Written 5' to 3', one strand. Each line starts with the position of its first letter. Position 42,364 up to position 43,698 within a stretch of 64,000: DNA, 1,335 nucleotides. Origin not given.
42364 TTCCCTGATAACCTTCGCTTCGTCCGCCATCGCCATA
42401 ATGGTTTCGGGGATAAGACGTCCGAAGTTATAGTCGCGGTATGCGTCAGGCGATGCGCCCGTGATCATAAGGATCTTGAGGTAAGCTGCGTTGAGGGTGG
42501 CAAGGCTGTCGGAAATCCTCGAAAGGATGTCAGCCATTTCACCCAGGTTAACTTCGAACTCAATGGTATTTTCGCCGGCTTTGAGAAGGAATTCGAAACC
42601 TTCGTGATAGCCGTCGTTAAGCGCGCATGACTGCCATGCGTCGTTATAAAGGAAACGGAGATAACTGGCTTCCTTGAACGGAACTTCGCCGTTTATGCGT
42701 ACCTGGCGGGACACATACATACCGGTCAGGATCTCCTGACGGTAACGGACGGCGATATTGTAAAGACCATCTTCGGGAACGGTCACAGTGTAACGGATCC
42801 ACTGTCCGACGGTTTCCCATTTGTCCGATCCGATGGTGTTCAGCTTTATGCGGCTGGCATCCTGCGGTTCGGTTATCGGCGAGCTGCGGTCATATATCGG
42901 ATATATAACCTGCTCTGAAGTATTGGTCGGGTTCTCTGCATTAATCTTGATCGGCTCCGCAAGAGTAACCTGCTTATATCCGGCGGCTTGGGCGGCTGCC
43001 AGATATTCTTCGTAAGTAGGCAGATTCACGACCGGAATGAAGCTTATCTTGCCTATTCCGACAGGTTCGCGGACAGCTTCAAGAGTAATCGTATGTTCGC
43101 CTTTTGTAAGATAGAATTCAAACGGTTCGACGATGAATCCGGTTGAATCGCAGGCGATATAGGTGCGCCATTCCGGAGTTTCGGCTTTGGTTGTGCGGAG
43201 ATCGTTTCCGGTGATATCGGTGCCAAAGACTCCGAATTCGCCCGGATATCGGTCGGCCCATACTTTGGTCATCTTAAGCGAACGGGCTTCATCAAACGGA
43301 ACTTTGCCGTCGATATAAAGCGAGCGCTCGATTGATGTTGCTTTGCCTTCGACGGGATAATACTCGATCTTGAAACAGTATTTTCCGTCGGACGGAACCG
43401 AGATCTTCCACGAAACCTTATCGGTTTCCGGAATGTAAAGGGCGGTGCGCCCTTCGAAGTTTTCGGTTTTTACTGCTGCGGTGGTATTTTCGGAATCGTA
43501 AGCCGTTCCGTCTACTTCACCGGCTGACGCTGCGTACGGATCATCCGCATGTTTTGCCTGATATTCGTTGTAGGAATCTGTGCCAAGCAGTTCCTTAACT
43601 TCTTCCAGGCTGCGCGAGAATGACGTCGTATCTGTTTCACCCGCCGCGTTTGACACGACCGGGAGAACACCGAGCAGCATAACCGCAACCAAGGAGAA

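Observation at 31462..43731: Seven-gene composite uptake operon: giant CBM-fused SBP, two permease pairs, an NHL-TPR-Yip1 membrane protein and a 1036-aa unknown secreted protein, no ATPase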

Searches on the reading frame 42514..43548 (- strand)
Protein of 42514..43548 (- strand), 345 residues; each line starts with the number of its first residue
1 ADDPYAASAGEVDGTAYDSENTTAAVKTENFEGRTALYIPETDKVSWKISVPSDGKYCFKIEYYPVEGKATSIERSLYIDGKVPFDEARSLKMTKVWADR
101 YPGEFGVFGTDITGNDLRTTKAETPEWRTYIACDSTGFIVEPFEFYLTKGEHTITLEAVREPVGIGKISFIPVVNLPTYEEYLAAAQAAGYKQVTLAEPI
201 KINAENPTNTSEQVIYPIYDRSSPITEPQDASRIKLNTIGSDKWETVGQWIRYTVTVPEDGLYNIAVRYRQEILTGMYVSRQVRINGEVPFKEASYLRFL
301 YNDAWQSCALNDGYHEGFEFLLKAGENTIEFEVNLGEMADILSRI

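Call 93: search_solved_structures(query=A5, max_evalue=10, show_alignments=2)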
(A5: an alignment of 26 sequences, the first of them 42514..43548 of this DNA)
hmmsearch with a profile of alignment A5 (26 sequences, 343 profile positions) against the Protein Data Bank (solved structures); distinct sequences matched with E-value up to 10: 14.
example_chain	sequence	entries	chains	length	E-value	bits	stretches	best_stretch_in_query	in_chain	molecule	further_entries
5x7g_A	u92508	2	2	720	1.9e-05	27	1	250-339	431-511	Cycloisomaltooligosaccharide glucanotransferase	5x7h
8zvk_A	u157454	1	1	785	5.3e-05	25.5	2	252-289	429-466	AaBgIC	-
2vzp_A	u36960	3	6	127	0.015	17.5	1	31-75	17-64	EXO-BETA-D-GLUCOSAMINIDASE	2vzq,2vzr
6f2p_A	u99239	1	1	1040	0.14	14.3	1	253-295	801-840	Paenibacillus xanthan lyase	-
2vzo_A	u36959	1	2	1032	0.23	13.6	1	34-73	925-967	EXO-BETA-D-GLUCOSAMINIDASE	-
2vzs_A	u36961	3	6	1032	0.23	13.6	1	34-73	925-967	EXO-BETA-D-GLUCOSAMINIDASE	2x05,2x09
2vzu_A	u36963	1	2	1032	0.23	13.6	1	34-73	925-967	EXO-BETA-D-GLUCOSAMINIDASE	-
2vzt_A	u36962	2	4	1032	0.23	13.6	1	34-73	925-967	EXO-BETA-D-GLUCOSAMINIDASE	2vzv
2bgo_A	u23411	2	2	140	0.4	12.8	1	49-75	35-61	ENDO-B1,4-MANNANASE 5C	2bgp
1k52_A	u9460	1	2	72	0.48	12.5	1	5-71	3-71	Protein L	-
2y8k_A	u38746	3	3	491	0.79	11.8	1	252-276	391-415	CARBOHYDRATE BINDING FAMILY 6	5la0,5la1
5la2_A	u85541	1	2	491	0.79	11.8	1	252-276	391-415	Carbohydrate binding family 6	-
2w47_A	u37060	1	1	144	0.82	11.8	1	253-281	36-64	LIPOLYTIC ENZYME, G-D-S-L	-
2w1w_A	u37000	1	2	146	0.83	11.7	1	253-281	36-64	LIPOLYTIC ENZYME, G-D-S-L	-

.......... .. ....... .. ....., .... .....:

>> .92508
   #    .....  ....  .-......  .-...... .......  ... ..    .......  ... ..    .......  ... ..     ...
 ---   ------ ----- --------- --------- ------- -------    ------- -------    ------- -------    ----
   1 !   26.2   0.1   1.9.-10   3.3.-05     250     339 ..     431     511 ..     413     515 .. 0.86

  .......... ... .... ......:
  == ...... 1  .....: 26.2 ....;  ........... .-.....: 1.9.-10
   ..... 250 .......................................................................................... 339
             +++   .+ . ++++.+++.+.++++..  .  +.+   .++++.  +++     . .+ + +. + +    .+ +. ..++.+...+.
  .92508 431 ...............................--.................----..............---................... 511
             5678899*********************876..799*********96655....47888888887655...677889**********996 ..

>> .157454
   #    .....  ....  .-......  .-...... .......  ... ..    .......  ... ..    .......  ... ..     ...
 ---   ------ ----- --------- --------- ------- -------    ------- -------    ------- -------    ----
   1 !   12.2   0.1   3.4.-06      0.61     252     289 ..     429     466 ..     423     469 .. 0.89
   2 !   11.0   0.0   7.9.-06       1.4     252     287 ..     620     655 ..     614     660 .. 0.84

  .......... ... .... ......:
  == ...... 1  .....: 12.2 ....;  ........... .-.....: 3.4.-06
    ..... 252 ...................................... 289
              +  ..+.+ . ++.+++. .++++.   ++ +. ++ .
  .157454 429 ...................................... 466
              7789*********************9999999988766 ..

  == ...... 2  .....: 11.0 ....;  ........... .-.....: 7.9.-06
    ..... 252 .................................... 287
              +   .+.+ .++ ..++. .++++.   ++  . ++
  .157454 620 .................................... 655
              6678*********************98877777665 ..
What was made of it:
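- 40756..43731 (-): Giant solute-binding protein, 991 aa. Domain order: N-terminal signal or anchor without a lipobox, two CBM35-like beta-sandwiches (about residues 70-233 and 260-395), a four-helix bundle (399-514), then a MalE-like oligosaccharide-binding domain (519-960). A profile of the N-terminal region hits CBM35 of CITase 5x7g (E 1.9e-5) and CsxA CBM35 2vzp (call 93).
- On CBM35 carbohydrate-binding module: A profile of 26 orthologs hits CBM35 of CITase 5x7g at E 1.9e-5 and CsxA CBM35 at 0.015 (call 93).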
